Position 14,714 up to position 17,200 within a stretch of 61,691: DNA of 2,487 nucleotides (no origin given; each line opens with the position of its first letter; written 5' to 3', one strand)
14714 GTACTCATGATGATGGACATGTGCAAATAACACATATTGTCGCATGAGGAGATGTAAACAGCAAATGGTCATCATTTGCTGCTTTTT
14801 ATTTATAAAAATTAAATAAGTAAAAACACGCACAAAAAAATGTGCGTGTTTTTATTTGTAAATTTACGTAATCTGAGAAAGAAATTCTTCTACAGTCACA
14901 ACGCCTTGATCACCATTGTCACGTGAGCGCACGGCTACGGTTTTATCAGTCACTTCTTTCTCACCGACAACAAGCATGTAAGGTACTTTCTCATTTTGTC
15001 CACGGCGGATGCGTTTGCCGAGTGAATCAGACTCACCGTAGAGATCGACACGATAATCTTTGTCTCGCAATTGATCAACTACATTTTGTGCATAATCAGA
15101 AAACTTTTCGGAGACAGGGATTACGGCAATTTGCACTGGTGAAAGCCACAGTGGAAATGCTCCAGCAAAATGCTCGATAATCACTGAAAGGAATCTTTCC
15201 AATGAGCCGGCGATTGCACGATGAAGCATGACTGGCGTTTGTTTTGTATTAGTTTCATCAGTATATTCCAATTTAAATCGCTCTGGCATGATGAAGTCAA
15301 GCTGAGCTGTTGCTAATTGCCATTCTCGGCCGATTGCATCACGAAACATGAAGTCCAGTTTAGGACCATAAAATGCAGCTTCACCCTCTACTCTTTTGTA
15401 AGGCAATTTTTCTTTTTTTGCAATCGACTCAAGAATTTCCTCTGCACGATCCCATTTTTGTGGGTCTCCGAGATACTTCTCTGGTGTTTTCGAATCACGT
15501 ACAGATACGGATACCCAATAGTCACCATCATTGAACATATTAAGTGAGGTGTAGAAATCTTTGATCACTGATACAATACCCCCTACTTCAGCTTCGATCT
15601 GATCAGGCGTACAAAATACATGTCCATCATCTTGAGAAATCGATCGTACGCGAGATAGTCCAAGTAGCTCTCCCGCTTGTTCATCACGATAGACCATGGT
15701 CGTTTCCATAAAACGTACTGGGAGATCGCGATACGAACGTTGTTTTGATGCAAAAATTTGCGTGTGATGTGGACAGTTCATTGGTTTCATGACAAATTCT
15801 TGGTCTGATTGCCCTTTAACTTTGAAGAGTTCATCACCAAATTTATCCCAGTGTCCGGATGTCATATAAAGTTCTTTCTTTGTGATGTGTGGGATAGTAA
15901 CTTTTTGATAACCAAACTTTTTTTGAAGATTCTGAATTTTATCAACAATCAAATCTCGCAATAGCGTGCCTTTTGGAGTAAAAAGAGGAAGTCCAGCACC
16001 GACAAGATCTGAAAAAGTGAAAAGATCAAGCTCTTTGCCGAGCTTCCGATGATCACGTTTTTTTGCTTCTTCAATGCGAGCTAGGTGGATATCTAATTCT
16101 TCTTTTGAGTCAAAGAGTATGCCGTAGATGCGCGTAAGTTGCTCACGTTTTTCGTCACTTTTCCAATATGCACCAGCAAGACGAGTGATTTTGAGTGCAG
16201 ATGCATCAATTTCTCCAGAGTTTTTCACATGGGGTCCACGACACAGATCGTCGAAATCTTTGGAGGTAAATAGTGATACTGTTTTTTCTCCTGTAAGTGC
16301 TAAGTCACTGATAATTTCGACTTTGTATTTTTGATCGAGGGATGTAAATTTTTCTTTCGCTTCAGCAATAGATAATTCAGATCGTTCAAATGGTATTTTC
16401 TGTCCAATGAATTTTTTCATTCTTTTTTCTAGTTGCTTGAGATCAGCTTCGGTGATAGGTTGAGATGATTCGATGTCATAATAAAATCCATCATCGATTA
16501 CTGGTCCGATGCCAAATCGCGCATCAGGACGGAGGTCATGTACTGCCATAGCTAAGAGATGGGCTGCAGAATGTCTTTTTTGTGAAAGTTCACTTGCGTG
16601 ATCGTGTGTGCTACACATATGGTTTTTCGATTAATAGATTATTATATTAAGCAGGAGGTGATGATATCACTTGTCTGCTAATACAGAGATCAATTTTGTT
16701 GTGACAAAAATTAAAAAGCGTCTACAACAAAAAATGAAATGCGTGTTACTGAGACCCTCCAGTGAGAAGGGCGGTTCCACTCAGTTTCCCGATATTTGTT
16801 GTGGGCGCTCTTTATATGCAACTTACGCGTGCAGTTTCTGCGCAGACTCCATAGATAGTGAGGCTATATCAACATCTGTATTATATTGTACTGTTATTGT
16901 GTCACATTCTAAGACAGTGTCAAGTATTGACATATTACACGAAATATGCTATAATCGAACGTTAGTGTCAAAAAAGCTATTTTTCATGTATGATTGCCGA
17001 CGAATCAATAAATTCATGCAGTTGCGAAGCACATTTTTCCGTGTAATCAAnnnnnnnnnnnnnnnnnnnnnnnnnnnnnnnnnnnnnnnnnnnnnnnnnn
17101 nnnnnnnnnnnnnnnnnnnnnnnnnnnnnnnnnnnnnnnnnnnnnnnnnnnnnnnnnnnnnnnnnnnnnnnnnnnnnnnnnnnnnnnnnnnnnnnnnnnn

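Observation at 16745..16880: Thr T-box riboswitch with an ultrashort stem I upstream of thrS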

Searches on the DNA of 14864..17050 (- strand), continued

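Call 43: search_with_rna_model(model_id=R1, sources=[window, L161, L162, L164, L166, L167, L168, L169, L170, L001, L002, L041, L060, L077, L034, L047, L014, L027, L036, L102, L109, L106, L100, L094, L104, L103, L140, L086, L099, L105, L117, L115, L119, L089, L130], max_evalue=0.000001, make_alignment=true)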
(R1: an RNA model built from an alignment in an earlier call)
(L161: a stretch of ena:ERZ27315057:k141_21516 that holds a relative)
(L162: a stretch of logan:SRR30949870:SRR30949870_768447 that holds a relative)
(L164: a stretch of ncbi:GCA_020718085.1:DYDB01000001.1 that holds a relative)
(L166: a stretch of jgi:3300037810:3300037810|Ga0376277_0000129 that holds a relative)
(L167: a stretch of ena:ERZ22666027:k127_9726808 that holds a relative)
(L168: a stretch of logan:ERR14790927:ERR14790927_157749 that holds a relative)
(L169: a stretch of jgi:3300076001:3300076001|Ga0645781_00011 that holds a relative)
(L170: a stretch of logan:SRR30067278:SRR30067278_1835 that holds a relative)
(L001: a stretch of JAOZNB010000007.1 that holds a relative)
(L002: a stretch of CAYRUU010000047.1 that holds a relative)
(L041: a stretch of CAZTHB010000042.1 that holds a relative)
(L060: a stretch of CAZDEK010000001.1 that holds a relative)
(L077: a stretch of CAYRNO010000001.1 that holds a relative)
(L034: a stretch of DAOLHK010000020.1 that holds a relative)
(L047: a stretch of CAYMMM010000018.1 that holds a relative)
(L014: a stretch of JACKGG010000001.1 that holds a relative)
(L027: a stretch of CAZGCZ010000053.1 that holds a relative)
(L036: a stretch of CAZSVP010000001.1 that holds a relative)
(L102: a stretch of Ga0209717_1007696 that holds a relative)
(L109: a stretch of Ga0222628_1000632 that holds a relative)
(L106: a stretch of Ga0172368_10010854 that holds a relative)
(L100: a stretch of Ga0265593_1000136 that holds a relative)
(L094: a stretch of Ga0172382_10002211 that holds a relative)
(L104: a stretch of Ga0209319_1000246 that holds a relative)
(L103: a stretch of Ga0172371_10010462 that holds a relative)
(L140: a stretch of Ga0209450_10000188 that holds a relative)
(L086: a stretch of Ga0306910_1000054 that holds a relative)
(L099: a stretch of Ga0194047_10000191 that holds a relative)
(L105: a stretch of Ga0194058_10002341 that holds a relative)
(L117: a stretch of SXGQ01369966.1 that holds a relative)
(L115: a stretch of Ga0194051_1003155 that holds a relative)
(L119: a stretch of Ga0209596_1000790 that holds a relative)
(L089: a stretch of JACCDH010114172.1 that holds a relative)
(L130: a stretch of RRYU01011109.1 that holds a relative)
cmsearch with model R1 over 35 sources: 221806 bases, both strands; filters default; matches with E-value up to 0.000001: 35.
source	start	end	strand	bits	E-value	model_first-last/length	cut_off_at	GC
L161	1765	1898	+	143.6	3e-37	1-136/136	no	0.45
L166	1553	1691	+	140.7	2e-36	1-136/136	no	0.48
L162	1443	1576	+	139.9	3.2e-36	1-136/136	no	0.52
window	16747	16881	-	137.7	1.2e-35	1-136/136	no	0.47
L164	1765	1898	+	133.7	1.5e-34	1-136/136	no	0.53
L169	1791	1930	+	132.3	3.7e-34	1-136/136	no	0.49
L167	1660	1791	+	126.4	1.5e-32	1-136/136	no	0.52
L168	1702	1841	+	122.5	1.7e-31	1-136/136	no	0.51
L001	1069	1223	+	112.8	8e-29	1-136/136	no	0.42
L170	1782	1938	+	105.4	7.9e-27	1-136/136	no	0.61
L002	1148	1324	+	86.9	8.9e-22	1-136/136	no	0.54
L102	1286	1419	+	79.1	1.2e-19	1-136/136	no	0.56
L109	1293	1419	+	79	1.3e-19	1-136/136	no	0.49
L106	1208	1333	+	76.4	6.7e-19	1-136/136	no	0.5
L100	1206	1333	+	72.9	5.9e-18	1-136/136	no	0.48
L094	1216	1350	+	60.8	1.2e-14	1-136/136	no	0.49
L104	768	896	+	56.3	2e-13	1-136/136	no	0.45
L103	1137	1262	+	54.5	6.3e-13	1-136/136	no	0.45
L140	1340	1461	+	51.3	4.7e-12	1-136/136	no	0.52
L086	988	1128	+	51.3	4.7e-12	1-136/136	no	0.48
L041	1258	1384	+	50.9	5.9e-12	1-136/136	no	0.54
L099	1032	1176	+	50.9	5.9e-12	1-136/136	no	0.49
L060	1335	1462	+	49.8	1.2e-11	1-136/136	no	0.63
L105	459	591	+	49.8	1.2e-11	1-136/136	no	0.51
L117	1341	1461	+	48.4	2.9e-11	1-136/136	no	0.5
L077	1316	1436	+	47.4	5.2e-11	1-136/136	no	0.5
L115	1306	1432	+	45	2.4e-10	1-136/136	no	0.52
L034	1339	1459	+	44.9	2.5e-10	1-136/136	no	0.5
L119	1318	1444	+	44.2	4e-10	1-136/136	no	0.51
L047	1318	1452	+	44.2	4.1e-10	1-136/136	no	0.53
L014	1009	1135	+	44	4.6e-10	1-136/136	no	0.49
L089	993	1129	+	42.9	8.9e-10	1-136/136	no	0.36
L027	325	450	+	40.5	4.2e-09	1-136/136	no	0.52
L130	129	273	+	39.6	7.2e-09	1-136/136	no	0.48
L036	1314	1447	+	38.7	1.3e-08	1-136/136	no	0.52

Alignment A4: 35 matches aligned to the model, 276 columns, each read 5' to 3' on its own strand. Consensus structure (alignment columns), stored with it:
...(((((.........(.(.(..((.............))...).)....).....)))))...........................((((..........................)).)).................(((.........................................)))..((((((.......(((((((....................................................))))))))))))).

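Call 48: search_with_rna_model(model_id=R1, sources=[window, L161, L162, L164, L166, L167, L168, L169, L170, L001, L002, L041, L060, L077, L034, L047, L014, L027, L036, L071, L066, L076, L007, L039, L010, L003, L040, L021, L074, L029, L011, L070, L017, L054, L005, L102, L109, L106, L100, L094, L104, L103, L140, L086, L099, L105, L117, L115, L119, L089, L130, L107, L121, L084, L150, L118, L126, L095, L091, L148, L149, L137], max_evalue=0.005, make_alignment=true)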
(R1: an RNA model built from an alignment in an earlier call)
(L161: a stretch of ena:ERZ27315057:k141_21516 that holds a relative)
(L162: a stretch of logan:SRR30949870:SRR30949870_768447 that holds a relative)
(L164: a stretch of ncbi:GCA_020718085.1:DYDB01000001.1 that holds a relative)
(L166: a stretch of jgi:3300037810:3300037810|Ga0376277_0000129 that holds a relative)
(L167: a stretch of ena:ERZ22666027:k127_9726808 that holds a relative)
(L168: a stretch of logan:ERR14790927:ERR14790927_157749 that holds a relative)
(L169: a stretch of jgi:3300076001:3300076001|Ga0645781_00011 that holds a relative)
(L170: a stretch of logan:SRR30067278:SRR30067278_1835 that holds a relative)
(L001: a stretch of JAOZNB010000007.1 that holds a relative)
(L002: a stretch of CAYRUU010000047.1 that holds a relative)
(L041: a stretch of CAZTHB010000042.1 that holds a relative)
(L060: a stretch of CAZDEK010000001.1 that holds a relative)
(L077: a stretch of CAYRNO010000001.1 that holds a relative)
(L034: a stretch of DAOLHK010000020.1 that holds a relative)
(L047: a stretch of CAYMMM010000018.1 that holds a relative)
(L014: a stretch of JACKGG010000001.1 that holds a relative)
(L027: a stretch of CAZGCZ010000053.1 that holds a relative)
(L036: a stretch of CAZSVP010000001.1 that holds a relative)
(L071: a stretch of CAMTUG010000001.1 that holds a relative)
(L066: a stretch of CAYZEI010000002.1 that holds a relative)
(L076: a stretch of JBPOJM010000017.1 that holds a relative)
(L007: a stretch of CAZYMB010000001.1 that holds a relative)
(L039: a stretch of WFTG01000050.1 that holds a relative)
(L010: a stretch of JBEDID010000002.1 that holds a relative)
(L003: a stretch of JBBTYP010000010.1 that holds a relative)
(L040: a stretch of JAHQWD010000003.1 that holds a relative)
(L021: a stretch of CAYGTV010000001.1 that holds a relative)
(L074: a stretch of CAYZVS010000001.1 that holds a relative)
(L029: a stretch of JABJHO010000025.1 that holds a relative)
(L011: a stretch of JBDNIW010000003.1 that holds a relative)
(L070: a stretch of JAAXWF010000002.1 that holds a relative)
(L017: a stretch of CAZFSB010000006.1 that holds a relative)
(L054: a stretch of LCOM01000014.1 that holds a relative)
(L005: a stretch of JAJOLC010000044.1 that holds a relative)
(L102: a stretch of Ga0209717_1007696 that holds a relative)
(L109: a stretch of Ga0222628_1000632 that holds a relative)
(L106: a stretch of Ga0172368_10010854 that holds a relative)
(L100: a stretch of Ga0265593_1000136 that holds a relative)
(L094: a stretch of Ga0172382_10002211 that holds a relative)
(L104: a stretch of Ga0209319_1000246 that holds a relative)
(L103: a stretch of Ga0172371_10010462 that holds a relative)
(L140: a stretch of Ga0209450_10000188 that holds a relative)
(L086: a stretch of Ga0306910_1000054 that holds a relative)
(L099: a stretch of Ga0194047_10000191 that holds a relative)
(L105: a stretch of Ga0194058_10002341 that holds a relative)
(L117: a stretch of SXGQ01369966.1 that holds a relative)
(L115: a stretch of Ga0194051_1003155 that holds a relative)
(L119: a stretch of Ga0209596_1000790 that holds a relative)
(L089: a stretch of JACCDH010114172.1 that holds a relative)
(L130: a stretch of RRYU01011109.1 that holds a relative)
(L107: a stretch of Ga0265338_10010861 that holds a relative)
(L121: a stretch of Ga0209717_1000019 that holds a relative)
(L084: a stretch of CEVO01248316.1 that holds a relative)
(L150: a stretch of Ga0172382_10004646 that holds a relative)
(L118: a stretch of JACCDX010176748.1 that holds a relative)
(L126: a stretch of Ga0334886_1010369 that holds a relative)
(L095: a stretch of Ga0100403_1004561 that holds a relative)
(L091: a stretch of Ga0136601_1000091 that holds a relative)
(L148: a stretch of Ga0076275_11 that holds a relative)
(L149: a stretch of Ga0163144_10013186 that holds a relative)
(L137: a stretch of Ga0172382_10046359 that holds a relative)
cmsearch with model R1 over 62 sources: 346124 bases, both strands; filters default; matches with E-value up to 0.005: 61.
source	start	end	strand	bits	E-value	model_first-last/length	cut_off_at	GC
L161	1765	1898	+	143.6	4.7e-37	1-136/136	no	0.45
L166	1553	1691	+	140.7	3.1e-36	1-136/136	no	0.48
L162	1443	1576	+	139.9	5e-36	1-136/136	no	0.52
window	16747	16881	-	137.7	1.9e-35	1-136/136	no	0.47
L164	1765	1898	+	133.7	2.4e-34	1-136/136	no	0.53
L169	1791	1930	+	132.3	5.8e-34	1-136/136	no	0.49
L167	1660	1791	+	126.4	2.3e-32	1-136/136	no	0.52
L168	1702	1841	+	122.5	2.7e-31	1-136/136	no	0.51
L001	1069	1223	+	112.8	1.2e-28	1-136/136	no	0.42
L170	1782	1938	+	105.4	1.2e-26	1-136/136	no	0.61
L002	1148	1324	+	86.9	1.4e-21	1-136/136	no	0.54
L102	1286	1419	+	79.1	1.9e-19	1-136/136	no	0.56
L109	1293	1419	+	79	2e-19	1-136/136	no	0.49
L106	1208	1333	+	76.4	1.1e-18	1-136/136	no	0.5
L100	1206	1333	+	72.9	9.1e-18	1-136/136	no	0.48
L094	1216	1350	+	60.8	1.9e-14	1-136/136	no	0.49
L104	768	896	+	56.3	3.2e-13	1-136/136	no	0.45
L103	1137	1262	+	54.5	9.8e-13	1-136/136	no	0.45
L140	1340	1461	+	51.3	7.3e-12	1-136/136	no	0.52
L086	988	1128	+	51.3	7.4e-12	1-136/136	no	0.48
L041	1258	1384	+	50.9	9.2e-12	1-136/136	no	0.54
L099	1032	1176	+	50.9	9.3e-12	1-136/136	no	0.49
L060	1335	1462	+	49.8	1.9e-11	1-136/136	no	0.63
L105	459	591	+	49.8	1.9e-11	1-136/136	no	0.51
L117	1341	1461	+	48.4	4.5e-11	1-136/136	no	0.5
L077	1316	1436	+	47.4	8.2e-11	1-136/136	no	0.5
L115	1306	1432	+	45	3.8e-10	1-136/136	no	0.52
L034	1339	1459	+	44.9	4e-10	1-136/136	no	0.5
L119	1318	1444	+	44.2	6.2e-10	1-136/136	no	0.51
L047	1318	1452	+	44.2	6.4e-10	1-136/136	no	0.53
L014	1009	1135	+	44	7.2e-10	1-136/136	no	0.49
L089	993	1129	+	42.9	1.4e-09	1-136/136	no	0.36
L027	325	450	+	40.5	6.5e-09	1-136/136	no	0.52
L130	129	273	+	39.6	1.1e-08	1-136/136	no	0.48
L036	1314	1447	+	38.7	2e-08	1-136/136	no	0.52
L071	1311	1441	+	35.9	1.1e-07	1-136/136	no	0.6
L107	1256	1409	+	33.8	4.4e-07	1-136/136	no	0.63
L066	1217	1381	+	33.6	4.8e-07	1-136/136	no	0.44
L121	1299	1436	+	33.6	4.8e-07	1-136/136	no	0.5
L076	1336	1442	+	33.3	5.9e-07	1-136/136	no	0.63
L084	1276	1419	+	32.8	8.1e-07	1-136/136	no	0.43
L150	1299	1460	+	31.8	1.5e-06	1-136/136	no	0.48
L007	1312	1457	+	31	2.5e-06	1-136/136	no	0.45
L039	1323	1429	+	30.6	3.3e-06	1-136/136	no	0.35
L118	1305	1427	+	30.1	4.4e-06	1-136/136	no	0.45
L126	1276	1418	+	29.9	4.9e-06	1-136/136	no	0.38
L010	90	221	+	29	8.6e-06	1-136/136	no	0.44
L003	1290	1438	+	28.2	1.4e-05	1-136/136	no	0.5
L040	1318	1441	+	28.1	1.6e-05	1-136/136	no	0.52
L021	1051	1183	+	27.9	1.8e-05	1-136/136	no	0.53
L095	128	240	+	26.5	4.3e-05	1-136/136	no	0.44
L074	1308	1431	+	26.1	5.5e-05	1-136/136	no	0.55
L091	1282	1423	+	26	5.8e-05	1-136/136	no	0.36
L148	1187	1362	+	25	0.00011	1-136/136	no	0.46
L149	1340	1435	+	24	0.0002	1-136/136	no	0.44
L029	1324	1415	+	23.3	0.00031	1-136/136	no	0.39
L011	1297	1451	+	23.2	0.00034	1-136/136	no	0.54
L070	1331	1443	+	21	0.0013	1-136/136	no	0.45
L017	925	1055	+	20.3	0.002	1-136/136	no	0.6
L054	1307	1431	+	19.6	0.0032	1-136/136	no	0.5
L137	840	977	+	19.5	0.0034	1-136/136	no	0.46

Alignment A5: 61 matches aligned to the model, 396 columns, each read 5' to 3' on its own strand. Consensus structure (alignment columns), stored with it:
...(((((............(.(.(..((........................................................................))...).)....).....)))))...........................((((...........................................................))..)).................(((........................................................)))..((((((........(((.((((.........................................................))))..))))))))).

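Call 70: search_rna_families(sources=[L161, L164, L169, L170, L001, L102, L109, L100, L140, L077, L041, L060, L003, L014, L040, L121, L094, L079, L029, L071], threshold=gathering)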
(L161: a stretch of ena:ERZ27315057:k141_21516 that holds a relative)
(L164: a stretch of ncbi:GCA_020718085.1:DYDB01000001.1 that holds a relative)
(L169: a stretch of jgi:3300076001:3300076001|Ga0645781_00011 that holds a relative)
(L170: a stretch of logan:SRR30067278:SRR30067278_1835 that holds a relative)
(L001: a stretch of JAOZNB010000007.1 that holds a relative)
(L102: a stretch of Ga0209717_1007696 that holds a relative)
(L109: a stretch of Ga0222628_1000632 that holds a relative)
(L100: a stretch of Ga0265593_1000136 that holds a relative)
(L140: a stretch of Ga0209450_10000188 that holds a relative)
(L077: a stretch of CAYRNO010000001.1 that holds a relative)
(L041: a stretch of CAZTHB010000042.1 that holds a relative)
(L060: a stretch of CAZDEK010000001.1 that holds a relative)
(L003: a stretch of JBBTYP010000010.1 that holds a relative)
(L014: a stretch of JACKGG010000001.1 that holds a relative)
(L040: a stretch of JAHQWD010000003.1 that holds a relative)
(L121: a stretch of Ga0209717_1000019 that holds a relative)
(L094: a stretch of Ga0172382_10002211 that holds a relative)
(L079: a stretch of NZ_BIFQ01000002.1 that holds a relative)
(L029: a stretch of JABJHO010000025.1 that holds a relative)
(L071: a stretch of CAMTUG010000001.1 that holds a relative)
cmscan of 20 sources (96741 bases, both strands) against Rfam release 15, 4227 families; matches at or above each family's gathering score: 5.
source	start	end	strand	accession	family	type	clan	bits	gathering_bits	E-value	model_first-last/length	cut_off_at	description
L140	445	518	+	RF00005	tRNA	Gene; tRNA;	CL00001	68.9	29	9.6e-13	1-71/71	no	tRNA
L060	1219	1292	+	RF00005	tRNA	Gene; tRNA;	CL00001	68.9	29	9.6e-13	1-71/71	no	tRNA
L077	1187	1260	+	RF00005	tRNA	Gene; tRNA;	CL00001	66.2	29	5.1e-12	1-71/71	no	tRNA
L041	1154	1227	+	RF00005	tRNA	Gene; tRNA;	CL00001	63.6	29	2.8e-11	1-71/71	no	tRNA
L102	242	312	-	RF00005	tRNA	Gene; tRNA;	CL00001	51.1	29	7.3e-08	1-71/71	no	tRNA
